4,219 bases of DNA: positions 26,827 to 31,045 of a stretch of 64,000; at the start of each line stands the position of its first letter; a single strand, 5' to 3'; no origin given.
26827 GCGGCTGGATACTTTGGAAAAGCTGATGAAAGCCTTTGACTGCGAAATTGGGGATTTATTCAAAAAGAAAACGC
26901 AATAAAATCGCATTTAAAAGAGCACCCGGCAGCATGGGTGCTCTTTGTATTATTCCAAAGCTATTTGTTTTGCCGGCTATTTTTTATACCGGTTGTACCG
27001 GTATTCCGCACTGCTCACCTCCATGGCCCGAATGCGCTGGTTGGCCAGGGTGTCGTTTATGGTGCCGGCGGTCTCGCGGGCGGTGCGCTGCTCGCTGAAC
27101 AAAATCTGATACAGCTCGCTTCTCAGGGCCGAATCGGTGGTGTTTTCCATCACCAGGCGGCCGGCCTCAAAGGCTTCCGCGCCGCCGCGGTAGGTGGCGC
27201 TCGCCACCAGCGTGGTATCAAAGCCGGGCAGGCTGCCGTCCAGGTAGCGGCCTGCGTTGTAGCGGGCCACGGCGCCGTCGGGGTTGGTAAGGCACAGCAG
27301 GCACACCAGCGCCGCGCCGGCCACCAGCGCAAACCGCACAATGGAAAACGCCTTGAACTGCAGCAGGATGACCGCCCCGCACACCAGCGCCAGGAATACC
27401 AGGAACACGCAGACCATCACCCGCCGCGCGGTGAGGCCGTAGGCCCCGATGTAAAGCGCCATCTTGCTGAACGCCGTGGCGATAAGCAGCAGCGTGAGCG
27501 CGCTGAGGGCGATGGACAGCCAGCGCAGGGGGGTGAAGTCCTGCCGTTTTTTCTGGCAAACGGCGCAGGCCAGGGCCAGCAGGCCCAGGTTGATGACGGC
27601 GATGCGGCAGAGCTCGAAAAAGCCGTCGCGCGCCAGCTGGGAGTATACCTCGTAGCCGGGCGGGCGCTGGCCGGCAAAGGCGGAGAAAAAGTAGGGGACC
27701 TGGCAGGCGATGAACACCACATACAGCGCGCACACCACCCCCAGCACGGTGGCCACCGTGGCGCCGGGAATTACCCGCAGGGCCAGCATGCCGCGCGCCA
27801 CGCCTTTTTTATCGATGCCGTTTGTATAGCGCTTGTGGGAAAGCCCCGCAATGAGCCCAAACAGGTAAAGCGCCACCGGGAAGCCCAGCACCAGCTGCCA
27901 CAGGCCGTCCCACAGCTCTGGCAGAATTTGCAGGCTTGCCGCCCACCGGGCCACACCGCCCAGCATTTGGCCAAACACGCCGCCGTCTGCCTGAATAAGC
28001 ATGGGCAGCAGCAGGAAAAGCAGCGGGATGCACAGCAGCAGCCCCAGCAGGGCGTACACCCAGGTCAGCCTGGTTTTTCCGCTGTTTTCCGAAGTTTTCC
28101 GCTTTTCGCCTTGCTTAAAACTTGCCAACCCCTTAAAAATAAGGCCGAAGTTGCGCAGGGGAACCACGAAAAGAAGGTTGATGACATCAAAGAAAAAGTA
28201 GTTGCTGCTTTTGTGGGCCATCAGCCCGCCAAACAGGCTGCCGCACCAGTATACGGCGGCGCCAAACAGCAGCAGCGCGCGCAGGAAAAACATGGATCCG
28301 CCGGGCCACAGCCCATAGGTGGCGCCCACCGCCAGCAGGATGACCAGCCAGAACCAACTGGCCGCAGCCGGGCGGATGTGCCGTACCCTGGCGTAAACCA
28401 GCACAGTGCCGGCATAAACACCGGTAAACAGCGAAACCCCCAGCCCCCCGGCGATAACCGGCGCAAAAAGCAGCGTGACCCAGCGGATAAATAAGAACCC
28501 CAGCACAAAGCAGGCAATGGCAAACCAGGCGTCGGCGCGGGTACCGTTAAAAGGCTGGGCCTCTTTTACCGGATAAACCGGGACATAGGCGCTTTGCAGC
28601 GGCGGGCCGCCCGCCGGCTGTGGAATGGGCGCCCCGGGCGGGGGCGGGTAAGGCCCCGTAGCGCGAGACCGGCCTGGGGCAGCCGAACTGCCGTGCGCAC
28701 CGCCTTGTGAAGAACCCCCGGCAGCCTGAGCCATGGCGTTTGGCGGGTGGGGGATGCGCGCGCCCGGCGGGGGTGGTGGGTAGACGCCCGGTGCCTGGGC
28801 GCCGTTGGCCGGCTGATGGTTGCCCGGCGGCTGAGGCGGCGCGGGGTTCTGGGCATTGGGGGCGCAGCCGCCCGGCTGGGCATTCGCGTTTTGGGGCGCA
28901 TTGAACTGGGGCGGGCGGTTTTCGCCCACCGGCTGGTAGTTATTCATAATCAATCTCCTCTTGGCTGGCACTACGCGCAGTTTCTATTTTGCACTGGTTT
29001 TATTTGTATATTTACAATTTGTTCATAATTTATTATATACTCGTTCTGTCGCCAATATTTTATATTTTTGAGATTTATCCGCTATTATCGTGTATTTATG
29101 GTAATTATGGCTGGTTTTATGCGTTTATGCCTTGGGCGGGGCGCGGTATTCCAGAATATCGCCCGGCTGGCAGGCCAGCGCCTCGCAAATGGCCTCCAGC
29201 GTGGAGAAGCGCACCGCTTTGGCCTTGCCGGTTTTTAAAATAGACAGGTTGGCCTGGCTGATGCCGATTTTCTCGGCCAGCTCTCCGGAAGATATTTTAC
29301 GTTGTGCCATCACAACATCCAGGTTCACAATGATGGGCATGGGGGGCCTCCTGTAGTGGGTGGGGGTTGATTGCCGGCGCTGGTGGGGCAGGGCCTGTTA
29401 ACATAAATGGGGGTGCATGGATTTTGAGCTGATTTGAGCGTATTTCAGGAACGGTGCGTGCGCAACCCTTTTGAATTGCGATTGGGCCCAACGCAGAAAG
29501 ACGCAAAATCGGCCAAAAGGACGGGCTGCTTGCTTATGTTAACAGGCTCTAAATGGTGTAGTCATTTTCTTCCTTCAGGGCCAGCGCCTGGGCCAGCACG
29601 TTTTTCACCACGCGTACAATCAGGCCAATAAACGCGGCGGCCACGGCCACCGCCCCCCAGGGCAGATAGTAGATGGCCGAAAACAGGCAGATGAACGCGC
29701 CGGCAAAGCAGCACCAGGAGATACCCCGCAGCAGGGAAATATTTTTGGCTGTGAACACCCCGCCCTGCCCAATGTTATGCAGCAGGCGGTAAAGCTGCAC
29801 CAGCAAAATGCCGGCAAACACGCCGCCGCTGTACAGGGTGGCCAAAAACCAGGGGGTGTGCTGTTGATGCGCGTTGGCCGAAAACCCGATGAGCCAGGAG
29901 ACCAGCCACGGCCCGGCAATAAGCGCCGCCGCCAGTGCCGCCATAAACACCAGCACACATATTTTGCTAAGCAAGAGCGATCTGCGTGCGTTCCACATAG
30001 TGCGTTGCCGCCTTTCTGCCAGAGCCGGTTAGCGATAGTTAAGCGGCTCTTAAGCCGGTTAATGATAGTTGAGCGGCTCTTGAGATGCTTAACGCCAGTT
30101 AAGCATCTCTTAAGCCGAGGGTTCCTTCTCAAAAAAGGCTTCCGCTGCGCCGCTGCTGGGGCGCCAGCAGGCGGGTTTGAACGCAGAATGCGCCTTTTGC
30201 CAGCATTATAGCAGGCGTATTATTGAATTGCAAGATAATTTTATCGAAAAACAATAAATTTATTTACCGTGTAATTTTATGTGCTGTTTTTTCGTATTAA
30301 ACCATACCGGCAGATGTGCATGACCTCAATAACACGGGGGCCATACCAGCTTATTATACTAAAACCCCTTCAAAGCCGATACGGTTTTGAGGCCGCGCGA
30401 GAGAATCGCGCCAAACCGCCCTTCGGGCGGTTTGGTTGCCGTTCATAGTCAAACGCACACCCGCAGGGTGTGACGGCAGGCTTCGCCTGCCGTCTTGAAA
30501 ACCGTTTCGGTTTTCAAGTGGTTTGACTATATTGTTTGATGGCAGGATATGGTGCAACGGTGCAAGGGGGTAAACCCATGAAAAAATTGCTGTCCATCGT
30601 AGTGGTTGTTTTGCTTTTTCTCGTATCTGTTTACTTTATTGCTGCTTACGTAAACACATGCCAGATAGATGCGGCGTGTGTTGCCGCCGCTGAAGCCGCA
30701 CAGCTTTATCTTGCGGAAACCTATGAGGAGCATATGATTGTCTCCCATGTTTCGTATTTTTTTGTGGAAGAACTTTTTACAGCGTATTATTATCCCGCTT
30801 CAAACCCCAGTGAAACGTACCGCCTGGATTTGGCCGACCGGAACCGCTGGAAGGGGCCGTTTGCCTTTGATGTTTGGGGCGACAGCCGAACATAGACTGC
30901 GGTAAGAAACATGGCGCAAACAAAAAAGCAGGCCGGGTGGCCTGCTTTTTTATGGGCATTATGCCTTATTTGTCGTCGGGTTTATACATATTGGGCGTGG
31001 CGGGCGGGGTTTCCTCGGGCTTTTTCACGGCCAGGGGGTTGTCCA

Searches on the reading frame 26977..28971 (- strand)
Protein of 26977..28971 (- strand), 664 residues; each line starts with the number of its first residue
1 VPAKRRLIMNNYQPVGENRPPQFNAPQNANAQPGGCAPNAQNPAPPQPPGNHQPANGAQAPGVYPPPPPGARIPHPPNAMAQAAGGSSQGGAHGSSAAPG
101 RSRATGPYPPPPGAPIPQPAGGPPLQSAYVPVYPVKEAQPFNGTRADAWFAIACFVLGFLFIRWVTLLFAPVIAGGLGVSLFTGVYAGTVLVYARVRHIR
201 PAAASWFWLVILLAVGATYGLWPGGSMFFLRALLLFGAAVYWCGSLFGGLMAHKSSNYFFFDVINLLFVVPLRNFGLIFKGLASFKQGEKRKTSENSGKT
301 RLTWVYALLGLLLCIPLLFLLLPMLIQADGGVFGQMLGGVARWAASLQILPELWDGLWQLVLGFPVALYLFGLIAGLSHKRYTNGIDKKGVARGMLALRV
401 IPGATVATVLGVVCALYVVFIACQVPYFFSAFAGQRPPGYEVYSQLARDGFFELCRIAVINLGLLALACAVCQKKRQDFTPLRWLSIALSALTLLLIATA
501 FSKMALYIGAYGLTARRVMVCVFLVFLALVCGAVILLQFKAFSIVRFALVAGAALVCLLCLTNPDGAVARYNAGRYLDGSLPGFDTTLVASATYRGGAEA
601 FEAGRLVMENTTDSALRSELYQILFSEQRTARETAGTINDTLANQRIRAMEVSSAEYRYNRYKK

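Call 56: search_protein_families(library=pfam, proteins=[window:26977-28971:-], max_evalue=0.00001)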
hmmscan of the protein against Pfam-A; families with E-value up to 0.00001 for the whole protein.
window:26977-28971:- (664 aa): 1 family
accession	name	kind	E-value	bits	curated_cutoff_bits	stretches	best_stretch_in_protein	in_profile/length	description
PF13687.11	DUF4153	-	1.6e-55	189.3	27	1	210-588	4-358/373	Domain of unknown function (DUF4153)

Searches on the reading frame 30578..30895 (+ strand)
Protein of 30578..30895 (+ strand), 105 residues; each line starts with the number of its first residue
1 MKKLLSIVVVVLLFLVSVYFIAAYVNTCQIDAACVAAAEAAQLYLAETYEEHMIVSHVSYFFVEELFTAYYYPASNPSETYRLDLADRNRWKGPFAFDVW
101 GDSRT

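Call 49: find_encoding_contigs(protein=window:30578-30895:+, flank=3000, max_places=10)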
Protein window:30578-30895:+ (105 aa): no gene with exactly this product is on record in the collection.
